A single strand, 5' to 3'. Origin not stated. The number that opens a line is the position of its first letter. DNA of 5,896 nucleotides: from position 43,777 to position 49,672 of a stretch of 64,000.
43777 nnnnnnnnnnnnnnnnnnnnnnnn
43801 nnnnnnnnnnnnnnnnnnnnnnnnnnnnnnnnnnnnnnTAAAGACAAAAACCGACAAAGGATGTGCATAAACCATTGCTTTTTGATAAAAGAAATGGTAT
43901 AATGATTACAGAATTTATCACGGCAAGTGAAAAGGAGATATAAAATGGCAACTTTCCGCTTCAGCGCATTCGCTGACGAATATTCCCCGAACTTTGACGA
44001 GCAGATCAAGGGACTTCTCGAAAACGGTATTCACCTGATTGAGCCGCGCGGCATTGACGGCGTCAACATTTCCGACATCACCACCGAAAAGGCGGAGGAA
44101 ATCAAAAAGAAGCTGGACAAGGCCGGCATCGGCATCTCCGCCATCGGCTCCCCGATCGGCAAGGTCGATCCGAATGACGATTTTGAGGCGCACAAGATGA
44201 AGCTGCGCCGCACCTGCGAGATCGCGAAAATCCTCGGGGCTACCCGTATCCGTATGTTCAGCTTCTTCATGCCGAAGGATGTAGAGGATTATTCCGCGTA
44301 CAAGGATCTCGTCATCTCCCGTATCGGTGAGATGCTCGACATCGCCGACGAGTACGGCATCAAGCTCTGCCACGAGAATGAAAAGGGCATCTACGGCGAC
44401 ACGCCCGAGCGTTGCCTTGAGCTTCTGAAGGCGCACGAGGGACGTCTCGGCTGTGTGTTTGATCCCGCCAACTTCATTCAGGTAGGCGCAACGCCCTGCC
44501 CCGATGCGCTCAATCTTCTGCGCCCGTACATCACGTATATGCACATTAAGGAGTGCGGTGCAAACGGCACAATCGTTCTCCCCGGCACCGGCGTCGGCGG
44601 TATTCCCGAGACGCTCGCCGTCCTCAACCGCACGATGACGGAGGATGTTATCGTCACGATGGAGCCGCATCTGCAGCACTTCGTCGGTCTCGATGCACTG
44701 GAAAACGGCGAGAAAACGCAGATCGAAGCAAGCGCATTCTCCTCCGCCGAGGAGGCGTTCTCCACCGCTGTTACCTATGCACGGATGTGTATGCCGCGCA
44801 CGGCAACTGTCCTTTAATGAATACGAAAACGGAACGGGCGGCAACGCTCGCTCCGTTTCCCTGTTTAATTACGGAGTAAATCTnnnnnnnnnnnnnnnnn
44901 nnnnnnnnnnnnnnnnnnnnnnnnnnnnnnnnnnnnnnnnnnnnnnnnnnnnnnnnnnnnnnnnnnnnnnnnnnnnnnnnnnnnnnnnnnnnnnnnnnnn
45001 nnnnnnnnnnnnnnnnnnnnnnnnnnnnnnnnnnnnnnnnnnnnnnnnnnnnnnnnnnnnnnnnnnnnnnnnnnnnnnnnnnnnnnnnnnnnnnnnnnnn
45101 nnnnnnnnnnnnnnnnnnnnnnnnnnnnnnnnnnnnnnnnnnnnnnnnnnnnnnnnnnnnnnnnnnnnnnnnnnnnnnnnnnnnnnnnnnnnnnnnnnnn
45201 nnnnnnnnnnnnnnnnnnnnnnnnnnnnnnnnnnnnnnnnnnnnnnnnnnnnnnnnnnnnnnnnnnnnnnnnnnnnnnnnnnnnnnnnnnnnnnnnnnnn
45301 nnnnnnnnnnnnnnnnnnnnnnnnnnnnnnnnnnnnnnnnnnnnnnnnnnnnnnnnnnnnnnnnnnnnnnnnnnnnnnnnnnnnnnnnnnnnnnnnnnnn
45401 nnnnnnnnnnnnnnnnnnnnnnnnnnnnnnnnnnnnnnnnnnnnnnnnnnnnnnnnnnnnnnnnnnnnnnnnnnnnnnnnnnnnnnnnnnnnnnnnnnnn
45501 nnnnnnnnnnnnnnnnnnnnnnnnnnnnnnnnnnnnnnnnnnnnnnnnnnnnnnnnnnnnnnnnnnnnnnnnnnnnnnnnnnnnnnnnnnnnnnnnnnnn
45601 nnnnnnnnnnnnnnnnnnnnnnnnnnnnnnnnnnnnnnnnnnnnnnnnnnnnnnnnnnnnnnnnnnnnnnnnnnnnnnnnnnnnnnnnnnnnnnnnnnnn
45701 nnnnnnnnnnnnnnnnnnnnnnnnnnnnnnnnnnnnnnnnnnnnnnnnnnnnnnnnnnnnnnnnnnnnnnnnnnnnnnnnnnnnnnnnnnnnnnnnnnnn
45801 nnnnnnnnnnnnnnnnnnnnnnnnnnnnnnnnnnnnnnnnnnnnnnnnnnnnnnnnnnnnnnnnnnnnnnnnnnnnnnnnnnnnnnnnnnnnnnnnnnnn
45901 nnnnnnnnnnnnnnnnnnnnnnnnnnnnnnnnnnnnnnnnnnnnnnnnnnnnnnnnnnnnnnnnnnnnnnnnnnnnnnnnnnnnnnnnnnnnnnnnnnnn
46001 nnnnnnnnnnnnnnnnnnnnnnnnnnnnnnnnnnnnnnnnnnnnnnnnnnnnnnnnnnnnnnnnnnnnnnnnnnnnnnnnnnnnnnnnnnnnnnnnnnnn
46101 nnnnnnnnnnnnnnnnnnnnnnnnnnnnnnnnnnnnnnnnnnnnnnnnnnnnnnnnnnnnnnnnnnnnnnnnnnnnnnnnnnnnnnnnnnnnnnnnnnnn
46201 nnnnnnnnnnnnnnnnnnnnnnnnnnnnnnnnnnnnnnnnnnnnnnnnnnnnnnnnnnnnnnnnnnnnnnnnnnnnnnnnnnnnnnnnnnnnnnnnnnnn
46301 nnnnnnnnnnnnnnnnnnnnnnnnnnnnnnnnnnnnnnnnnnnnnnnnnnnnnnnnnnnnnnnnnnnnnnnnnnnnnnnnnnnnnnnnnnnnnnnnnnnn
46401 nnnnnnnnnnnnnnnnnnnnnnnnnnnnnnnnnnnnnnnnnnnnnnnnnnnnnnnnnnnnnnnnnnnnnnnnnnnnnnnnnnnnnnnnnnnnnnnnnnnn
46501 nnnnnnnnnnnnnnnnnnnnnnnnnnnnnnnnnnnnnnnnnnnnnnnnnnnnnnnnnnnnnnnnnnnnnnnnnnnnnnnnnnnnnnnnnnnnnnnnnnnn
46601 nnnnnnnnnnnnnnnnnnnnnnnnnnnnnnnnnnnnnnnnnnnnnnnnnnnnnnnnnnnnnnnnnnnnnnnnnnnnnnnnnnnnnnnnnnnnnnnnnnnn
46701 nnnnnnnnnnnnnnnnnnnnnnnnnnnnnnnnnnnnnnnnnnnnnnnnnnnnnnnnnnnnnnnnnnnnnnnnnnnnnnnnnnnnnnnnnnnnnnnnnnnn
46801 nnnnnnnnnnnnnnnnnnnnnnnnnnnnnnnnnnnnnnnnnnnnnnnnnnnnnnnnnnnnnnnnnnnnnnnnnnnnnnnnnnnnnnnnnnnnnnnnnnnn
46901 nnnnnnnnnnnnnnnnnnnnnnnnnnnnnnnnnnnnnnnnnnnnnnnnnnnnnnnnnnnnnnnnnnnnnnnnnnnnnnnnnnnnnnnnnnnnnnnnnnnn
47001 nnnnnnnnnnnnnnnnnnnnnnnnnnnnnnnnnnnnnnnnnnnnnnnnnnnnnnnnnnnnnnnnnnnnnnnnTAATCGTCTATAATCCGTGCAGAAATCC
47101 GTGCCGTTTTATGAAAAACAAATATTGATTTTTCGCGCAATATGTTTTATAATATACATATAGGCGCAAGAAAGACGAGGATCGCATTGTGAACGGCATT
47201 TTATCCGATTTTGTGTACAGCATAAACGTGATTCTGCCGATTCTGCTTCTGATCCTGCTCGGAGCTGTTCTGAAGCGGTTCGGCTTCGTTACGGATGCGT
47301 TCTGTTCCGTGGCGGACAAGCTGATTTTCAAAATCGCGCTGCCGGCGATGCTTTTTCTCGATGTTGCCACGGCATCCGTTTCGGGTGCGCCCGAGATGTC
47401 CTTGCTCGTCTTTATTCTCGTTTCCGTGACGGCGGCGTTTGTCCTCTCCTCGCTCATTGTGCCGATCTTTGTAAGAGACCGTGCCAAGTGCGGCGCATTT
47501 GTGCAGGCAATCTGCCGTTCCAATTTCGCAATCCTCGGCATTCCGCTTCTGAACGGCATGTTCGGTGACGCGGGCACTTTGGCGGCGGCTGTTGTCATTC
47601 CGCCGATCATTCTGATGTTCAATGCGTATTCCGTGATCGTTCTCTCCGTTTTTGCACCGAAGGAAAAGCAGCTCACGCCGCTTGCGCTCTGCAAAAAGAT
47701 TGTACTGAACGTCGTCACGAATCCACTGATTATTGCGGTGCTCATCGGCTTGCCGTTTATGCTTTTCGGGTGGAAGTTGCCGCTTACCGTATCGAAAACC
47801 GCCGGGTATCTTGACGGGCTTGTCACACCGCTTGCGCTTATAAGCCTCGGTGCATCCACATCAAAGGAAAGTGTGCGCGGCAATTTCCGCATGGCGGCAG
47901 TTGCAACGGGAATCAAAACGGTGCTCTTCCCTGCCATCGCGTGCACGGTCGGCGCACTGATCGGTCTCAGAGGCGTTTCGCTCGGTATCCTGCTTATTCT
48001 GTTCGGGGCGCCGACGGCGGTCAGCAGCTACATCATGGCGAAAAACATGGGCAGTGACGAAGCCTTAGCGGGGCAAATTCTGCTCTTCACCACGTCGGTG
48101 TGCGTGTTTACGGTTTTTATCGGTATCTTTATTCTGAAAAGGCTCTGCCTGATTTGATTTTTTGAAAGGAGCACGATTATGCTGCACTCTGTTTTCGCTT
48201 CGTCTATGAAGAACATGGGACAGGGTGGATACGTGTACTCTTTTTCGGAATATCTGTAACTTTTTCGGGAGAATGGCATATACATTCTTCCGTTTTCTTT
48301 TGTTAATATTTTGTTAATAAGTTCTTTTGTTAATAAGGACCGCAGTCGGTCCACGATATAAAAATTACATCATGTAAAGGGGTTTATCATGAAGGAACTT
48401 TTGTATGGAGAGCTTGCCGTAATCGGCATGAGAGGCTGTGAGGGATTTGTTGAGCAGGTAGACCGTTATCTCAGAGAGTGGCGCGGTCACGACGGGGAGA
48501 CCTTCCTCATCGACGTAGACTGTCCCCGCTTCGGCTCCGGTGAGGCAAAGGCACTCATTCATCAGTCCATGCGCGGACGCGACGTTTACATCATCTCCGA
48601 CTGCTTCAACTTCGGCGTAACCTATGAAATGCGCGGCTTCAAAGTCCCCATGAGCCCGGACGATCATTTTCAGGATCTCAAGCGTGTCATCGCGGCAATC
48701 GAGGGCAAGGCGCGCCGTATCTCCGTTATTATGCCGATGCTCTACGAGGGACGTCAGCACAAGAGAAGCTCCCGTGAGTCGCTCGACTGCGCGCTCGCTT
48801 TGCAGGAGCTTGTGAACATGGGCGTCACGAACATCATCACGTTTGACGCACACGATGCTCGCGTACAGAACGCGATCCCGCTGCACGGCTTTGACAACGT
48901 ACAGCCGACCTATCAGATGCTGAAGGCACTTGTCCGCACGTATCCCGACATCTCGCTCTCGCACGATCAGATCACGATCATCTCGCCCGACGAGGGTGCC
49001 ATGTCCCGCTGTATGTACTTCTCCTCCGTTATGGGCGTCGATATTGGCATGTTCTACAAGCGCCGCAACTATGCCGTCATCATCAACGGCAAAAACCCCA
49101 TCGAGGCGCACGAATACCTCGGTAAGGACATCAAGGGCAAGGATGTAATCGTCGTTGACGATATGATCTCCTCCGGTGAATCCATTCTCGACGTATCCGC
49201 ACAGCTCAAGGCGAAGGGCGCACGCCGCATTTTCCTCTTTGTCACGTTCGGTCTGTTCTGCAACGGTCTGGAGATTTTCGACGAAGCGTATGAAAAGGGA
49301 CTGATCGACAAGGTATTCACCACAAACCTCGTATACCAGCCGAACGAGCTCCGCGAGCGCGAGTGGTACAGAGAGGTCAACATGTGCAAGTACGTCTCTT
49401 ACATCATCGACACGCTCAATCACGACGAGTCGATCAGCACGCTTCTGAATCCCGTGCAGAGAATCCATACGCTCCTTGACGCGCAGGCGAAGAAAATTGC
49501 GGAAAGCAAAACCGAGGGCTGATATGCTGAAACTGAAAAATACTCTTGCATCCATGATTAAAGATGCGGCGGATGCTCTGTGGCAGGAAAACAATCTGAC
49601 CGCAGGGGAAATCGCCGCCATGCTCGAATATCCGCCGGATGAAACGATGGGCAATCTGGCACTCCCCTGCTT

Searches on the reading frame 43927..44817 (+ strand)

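Call 12: search_protein_families(library=pfam, proteins=[window:43927-44817:+], max_evalue=0.001)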
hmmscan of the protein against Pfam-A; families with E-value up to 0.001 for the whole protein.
window:43927-44817:+ (296 aa): 1 family
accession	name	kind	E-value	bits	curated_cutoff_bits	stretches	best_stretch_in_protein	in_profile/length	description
PF01261.30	AP_endonuc_2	-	1.8e-22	80.7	31.1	1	34-248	8-230/249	Xylose isomerase-like TIM barrel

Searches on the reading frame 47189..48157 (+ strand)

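Call 55: search_protein_families(library=pfam, proteins=[window:47189-48157:+], max_evalue=0.01)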
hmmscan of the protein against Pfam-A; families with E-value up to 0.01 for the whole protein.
window:47189-48157:+ (322 aa): 1 family
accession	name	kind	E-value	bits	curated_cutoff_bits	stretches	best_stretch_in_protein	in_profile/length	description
PF03547.23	Mem_trans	-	2.2e-29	102.6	25.7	1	12-310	3-340/343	Membrane transport protein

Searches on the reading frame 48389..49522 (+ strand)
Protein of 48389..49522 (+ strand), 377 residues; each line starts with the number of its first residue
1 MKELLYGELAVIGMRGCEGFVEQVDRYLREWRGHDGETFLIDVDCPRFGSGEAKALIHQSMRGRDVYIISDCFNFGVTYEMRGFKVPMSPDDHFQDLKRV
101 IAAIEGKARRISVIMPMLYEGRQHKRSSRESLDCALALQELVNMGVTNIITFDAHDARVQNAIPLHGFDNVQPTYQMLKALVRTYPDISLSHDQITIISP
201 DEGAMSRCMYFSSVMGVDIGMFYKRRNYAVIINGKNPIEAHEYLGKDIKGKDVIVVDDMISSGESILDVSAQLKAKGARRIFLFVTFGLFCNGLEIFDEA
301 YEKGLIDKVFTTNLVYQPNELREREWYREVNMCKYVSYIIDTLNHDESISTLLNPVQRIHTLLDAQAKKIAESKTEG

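Call 55: search_protein_families(library=pfam, proteins=[window:48389-49522:+], max_evalue=0.01)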
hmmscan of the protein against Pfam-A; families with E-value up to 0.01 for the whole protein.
window:48389-49522:+ (377 aa): 4 families
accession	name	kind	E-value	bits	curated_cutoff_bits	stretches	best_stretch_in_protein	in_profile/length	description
PF13793.12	Pribosyltran_N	-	9e-18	64.7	25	1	11-145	3-117/117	N-terminal domain of ribose phosphate pyrophosphokinase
PF14572.12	Pribosyl_synth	-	7.5e-10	39.5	27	1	246-353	79-183/184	Phosphoribosyl synthetase-associated domain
PF00156.33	Pribosyltran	-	1e-08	35.1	26.3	1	192-287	28-124/158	Phosphoribosyl transferase domain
PF14681.12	UPRTase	-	0.0014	18.6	27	1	235-282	105-154/206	Uracil phosphoribosyltransferase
